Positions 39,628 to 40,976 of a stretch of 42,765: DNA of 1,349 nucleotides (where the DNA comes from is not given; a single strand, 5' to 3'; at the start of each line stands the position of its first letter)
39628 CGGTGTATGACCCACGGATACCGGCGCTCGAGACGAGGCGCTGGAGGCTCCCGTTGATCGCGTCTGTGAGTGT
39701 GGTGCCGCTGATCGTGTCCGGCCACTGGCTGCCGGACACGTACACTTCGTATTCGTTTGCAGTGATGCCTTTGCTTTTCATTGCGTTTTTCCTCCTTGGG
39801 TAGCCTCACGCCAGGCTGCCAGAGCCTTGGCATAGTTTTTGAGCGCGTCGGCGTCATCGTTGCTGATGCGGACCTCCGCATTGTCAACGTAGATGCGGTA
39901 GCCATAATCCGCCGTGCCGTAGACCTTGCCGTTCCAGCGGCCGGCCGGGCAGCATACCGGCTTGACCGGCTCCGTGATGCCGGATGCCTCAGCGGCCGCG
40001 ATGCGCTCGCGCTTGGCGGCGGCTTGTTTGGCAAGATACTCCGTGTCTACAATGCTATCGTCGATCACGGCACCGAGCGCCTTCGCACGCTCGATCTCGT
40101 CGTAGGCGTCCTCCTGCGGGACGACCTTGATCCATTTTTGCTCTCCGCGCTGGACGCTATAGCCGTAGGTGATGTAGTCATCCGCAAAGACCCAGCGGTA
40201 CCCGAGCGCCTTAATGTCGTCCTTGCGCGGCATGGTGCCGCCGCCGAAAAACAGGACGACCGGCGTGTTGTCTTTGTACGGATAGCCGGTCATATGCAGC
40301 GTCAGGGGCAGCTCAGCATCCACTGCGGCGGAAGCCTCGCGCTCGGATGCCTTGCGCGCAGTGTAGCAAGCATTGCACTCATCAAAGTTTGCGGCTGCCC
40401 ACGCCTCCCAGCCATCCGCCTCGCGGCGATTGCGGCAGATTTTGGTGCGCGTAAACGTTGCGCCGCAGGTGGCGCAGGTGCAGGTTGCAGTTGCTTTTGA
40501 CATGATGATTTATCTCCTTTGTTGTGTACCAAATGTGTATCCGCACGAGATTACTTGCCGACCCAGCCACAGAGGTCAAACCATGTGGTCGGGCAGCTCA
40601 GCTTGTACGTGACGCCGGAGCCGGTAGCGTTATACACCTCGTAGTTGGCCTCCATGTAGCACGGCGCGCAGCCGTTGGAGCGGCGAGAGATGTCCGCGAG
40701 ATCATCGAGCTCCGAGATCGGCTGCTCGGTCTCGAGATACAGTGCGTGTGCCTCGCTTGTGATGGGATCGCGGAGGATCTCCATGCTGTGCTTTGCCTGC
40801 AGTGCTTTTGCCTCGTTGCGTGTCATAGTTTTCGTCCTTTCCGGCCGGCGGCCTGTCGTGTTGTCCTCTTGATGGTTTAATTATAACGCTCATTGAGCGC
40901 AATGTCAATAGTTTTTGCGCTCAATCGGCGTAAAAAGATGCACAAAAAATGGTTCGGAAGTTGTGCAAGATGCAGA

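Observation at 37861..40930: Five-gene minus-strand operon of unknown function under a consensus, operator-clamped promoter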

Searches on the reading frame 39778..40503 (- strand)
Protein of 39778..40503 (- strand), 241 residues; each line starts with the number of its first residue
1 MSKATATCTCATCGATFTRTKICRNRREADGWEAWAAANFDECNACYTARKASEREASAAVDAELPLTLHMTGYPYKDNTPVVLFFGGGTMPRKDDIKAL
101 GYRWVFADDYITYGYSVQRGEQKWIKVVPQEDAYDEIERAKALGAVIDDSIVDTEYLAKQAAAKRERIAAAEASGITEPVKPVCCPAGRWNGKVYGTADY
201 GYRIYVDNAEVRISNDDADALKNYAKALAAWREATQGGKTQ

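Call 3: search_protein_families(library=pfam, proteins=[window:39778-40503:-], max_evalue=1)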
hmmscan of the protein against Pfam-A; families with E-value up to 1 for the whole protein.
window:39778-40503:- (241 aa): 1 family
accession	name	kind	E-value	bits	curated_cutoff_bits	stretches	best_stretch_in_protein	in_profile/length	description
PF24445.1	DUF7564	-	0.32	11.9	32.2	1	6-60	4-58/76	Family of unknown function (DUF7564)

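Call 4: search_protein_families(library=phrogs, proteins=[window:39778-40503:-], max_evalue=0.1)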
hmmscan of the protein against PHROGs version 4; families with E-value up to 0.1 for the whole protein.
window:39778-40503:- (241 aa): 0 families

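Call 8: search_protein_families(library=padloc, proteins=[window:39778-40503:-], max_evalue=0.1)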
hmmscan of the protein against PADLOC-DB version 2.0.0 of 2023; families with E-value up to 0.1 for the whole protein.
window:39778-40503:- (241 aa): 0 families

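Call 9: search_protein_families(library=ncbifam, proteins=[window:39778-40503:-], max_evalue=0.1)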
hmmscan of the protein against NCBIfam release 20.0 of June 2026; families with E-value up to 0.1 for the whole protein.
window:39778-40503:- (241 aa): 0 families

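Call 14: search_solved_structures(query=window:39778-40503:-, max_evalue=10)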
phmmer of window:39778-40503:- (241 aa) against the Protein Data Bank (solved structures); distinct sequences matched with E-value up to 10: 4.
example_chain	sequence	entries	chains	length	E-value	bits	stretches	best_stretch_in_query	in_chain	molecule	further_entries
4xvp_D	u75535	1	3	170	1.2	11.9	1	118-155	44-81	BGFP-C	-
9rhz_A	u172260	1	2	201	3.6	10.4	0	118-156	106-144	ALPHAREP bE5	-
4zv6_A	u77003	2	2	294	4.6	10.1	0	118-175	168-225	AlphaRep-7 | alpha-Rep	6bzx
8aw4_A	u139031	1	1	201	7.2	9.4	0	118-175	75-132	ALPHAREP bB-E3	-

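Call 33: find_homologous_proteins(query=window:39778-40503:-, max_evalue=0.001)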
Query window:39778-40503:- (241 aa): 48 proteins with E <= 0.001 among 2127 candidates.
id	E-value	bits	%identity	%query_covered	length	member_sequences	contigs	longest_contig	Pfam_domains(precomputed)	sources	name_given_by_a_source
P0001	7.3e-151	519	95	100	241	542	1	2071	-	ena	-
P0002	4.1e-140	483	90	93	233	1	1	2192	-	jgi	-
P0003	1.4e-139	482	89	100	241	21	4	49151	-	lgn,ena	-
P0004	1.1e-136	472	89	91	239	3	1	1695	-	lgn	-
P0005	5.0e-136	470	89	98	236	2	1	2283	-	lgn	-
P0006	2.4e-134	465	84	93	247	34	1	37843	-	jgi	jgi:hypothetical protein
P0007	3.1e-133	461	87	93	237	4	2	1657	-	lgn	-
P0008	6.5e-125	434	88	91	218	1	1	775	-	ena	-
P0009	3.8e-124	431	80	98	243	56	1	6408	-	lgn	-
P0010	1.0e-119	417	77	100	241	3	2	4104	-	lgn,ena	-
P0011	1.5e-116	406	79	93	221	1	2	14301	-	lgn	-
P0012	2.5e-112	392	96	73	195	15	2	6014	-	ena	-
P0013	3.7e-111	389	93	76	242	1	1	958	-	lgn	-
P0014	6.7e-107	375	74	91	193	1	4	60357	-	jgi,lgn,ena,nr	nr:MAG TPA: hypothetical protein [Caudoviricetes sp.]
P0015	2.3e-106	373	88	78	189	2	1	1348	-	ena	-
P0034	1.1e-39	155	38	93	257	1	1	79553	-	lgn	-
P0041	3.6e-25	107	35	97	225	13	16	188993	-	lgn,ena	-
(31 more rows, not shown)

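Call 34: find_encoding_contigs(protein=P0041, flank=5000, max_places=3)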
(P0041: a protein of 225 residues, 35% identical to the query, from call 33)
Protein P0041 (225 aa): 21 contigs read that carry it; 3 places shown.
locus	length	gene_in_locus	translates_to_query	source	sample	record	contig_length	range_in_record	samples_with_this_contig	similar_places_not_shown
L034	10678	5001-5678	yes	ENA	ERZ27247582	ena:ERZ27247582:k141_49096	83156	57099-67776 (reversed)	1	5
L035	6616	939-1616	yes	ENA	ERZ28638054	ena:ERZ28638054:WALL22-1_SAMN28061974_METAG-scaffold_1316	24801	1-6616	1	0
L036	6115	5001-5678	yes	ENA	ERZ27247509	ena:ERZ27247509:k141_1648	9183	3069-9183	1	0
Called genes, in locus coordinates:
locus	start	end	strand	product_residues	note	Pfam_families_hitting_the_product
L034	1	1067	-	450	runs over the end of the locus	PF11258:DUF3048, PF17479:DUF3048_C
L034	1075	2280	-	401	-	PF11258:DUF3048, PF17479:DUF3048_C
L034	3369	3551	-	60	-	-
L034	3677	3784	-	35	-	-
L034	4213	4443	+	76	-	-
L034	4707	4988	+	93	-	-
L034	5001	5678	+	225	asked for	-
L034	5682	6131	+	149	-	PF01381:HTH_3, PF12844:HTH_19, PF13443:HTH_26, PF13560:HTH_31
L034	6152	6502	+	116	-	-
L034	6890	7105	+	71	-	PF21983:NikA-like (weak), PF01402:RHH_1 (weak)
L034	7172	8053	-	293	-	PF13730:HTH_36 (weak)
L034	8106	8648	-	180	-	-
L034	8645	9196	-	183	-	-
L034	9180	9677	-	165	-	-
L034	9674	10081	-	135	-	PF14208:DUF4320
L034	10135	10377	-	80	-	-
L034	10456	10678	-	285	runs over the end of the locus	-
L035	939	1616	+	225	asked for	-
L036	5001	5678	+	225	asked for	-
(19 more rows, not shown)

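Call 35: find_encoding_contigs(protein=P0034, flank=5000, max_places=2)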
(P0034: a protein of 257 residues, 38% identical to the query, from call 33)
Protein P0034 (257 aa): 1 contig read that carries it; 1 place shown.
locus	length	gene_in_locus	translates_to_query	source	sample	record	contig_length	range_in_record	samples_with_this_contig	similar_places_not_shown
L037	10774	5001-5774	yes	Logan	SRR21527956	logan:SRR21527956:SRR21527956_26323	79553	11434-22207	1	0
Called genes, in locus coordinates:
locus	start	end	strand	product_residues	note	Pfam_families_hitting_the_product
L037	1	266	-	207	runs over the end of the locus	-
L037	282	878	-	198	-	-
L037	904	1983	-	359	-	PF14528:LAGLIDADG_3 (faint)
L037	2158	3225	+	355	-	PF26125:AcrVA2-like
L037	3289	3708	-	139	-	-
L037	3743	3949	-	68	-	-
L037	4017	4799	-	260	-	-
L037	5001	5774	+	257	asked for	-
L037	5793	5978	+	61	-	-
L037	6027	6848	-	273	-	-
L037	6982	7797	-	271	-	-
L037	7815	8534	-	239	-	-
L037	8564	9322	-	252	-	-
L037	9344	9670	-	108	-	-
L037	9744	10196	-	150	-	-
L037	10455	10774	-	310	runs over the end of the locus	PF04471:Mrr_cat, PF22722:NA-iREase1, PF13156:Mrr_cat_2 (faint)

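Call 51: predict_structure(alignment_id=A1)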
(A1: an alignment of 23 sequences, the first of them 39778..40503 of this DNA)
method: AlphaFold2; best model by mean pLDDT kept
length: 241 residues; sequences in the alignment: 23
mean_pLDDT: 91.1   pTM: 0.69
mean pLDDT of the five models: 91.1, 90.6, 90.2, 89.4, 89.1
residues with pLDDT >= 90: 184; 70-90: 47; 50-70: 7; < 50: 3
segments of 3 or more residues with pLDDT < 50: 239-241
pLDDT, mean of each block of 10 residues (from residue 1): 96 97 97 96 95 87 92 75 93 94 91 81 93 96 95 91 93 94 89 92 94 95 94 73 28
secondary structure, 60 per line:
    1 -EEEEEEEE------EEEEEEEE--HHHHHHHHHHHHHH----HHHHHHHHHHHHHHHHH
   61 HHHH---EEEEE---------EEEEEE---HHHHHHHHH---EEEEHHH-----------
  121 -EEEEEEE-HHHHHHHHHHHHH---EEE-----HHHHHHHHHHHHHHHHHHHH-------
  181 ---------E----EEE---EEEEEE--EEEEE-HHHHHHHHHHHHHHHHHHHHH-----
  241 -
elements in order: E2-9 E16-23 H26-39 H44-64 E68-72 E82-87 H91-99 E103-106 E122-128 H130-142 E146-148 H154-173 E195-197 E201-206 E209-213 H215-235

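Call 54: fold_search(model_id=the predicted structure, library=pdb)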
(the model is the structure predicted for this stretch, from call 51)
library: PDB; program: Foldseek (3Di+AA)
matches with E <= 10: 342; with E <= 0.001: 0
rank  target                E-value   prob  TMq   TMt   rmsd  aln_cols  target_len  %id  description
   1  3qml_A                3.4e-01  0.06  0.11  0.07  22.5       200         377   12  The structural analysis of Sil1-Bip complex reveals the mechanism for Sil1 to function as a novel nucleotide exchange  (released 2011-06-29)
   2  6ha7_B                3.8e-01  0.05  0.11  0.07  23.0       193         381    8  Crystal structure of the BiP NBD and MANF complex (released 2019-02-06)
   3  3gl1_A                4.5e-01  0.05  0.11  0.07  22.8       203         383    9  Crystal structure of ATPase domain of Ssb1 chaperone, a member of the HSP70 family, from Saccharomyces cerevisiae (released 2009-03-24)
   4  6ha7_A                4.5e-01  0.04  0.11  0.07  22.8       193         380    8  Crystal structure of the BiP NBD and MANF complex (released 2019-02-06)
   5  5aj3_P                5.3e-01  0.14  0.14  0.25  13.3       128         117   11  Structure of the small subunit of the mammalian mitoribosome (released 2015-04-22)
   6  4efj_A                5.3e-01  0.13  0.18  0.16   8.6       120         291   11  Crystal structure of I-GzeII LAGLIDADG homing endonuclease in complex with DNA target site (released 2012-05-02)
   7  6ltj_M                5.3e-01  0.07  0.14  0.13  24.7       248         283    9  Structure of nucleosome-bound human BAF complex (released 2020-02-12)
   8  5exw_B                5.3e-01  0.04  0.11  0.07  21.9       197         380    8  Crystal structure of human GRP78 (70kDa heat shock protein 5 / BIP) ATPase domain in complex with 7-deaza-ATP (released 2016-06-15)
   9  8a22_Bp               5.9e-01  0.12  0.14  0.24  16.8       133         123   14  Structure of the mitochondrial ribosome from Polytomella magna (released 2022-11-16)
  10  5obx                  6.3e-01  0.04  0.11  0.08  22.2       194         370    8  Mycoplasma genitalium DnaK-NBD (released 2018-05-09)
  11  5obv                  7.5e-01  0.02  0.11  0.06  24.5       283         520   10  Mycoplasma genitalium DnaK deletion mutant lacking SBDalpha in complex with ADP and Pi. (released 2018-05-09)
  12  9l7p_B                8.4e-01  0.03  0.11  0.07  21.0       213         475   13  Cryo-EM structure of retron Ec78 system complex (released 2025-12-10)
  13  7nqr_A                8.8e-01  0.02  0.11  0.07  22.3       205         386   11  Plasmodium falciparum Hsp70-x chaperone nucleotide binding domain in complex with Z287256168 (released 2021-03-10)
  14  7a4v                  9.4e-01  0.04  0.10  0.05  22.9       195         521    7  Crystal structure of lid-truncated ADP-bound BiP in an oligomeric state (released 2020-12-16)
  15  6gru_A                9.9e-01  0.07  0.16  0.19  17.3       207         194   11  Crystal structure of human NUDT5 (released 2018-06-27)
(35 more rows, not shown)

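Call 64: fold_search(model_id=the predicted structure, library=viral)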
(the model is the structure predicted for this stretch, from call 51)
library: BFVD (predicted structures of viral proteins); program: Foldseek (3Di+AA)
matches with E <= 10: 588; with E <= 0.001: 2
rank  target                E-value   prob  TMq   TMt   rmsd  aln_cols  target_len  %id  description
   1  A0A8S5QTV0            2.4e-05  1.00  0.28  0.43  11.1       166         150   26  Putative zinc-ribbon domain protein [Podoviridae sp. ctKS020]
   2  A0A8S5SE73            5.8e-04  1.00  0.25  0.37   4.2        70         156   36  Uncharacterized protein [Caudovirales sp. ctrNG92]
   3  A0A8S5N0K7            2.2e-03  1.00  0.27  0.40  12.7       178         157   17  TFIIB Transcription factor zinc-finger [Siphoviridae sp. ctoMB99]
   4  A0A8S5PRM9            2.6e-03  1.00  0.25  0.38  12.2       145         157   23  HTH-type transcriptional regulator [Podoviridae sp. ct8dV2]
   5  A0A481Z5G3            1.5e-02  0.80  0.18  0.13  12.7       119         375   14  Uncharacterized protein [Pithovirus LCPAC202]
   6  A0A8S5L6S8            1.7e-02  0.98  0.21  0.07  11.1       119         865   24  DUF5710 domain-containing protein [Siphoviridae sp. cts9W16]
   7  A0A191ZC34            3.2e-02  0.15  0.15  0.10  18.8       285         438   12  Uncharacterized protein [Erwinia phage vB_EamM_Special G]
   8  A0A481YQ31            7.9e-02  0.82  0.16  0.16   5.8        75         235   21  Uncharacterized protein [Iridovirus LCIVAC01]
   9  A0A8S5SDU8            9.4e-02  0.33  0.20  0.21  20.4       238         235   10  TFIIB Transcription factor zinc-finger [Siphoviridae sp. ctnpt50]
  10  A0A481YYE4            9.9e-02  0.72  0.18  0.22   9.7       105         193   16  Uncharacterized protein [Marseillevirus LCMAC201]
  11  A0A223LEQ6            9.9e-02  0.12  0.13  0.14  18.4       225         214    9  Uncharacterized protein [Bacillus phage PBS1]
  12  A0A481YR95            1.1e-01  0.77  0.19  0.31   8.1        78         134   17  Uncharacterized protein [Pithovirus LCDPAC02]
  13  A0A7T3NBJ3            1.1e-01  0.09  0.11  0.11  19.6       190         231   14  Uncharacterized protein [Serratia phage vB_SmaM_Yaphecito]
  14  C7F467                1.8e-01  0.72  0.22  0.40   4.8        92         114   12  (no name in the UniProt tables at hand)
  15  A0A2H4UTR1            1.8e-01  0.41  0.20  0.35   8.4       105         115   12  SUI1 domain-containing protein [Bodo saltans virus]
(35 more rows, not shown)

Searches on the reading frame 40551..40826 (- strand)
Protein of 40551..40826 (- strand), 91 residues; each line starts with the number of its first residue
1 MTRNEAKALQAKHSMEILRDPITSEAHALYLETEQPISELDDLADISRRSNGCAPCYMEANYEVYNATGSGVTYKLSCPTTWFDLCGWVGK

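Call 3: search_protein_families(library=pfam, proteins=[window:40551-40826:-], max_evalue=1)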
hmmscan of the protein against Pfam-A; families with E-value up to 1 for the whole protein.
window:40551-40826:- (91 aa): 0 families

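Call 4: search_protein_families(library=phrogs, proteins=[window:40551-40826:-], max_evalue=0.1)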
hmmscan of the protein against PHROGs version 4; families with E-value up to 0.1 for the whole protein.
window:40551-40826:- (91 aa): 0 families

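Call 8: search_protein_families(library=padloc, proteins=[window:40551-40826:-], max_evalue=0.1)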
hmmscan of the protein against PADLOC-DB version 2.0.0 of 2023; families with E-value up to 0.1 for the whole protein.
window:40551-40826:- (91 aa): 0 families

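Call 9: search_protein_families(library=ncbifam, proteins=[window:40551-40826:-], max_evalue=0.1)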
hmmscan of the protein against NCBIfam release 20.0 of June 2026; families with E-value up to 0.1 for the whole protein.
window:40551-40826:- (91 aa): 0 families

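Call 81: search_solved_structures(query=window:40551-40826:-, max_evalue=10)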
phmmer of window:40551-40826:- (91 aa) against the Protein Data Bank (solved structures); distinct sequences matched with E-value up to 10: 0.
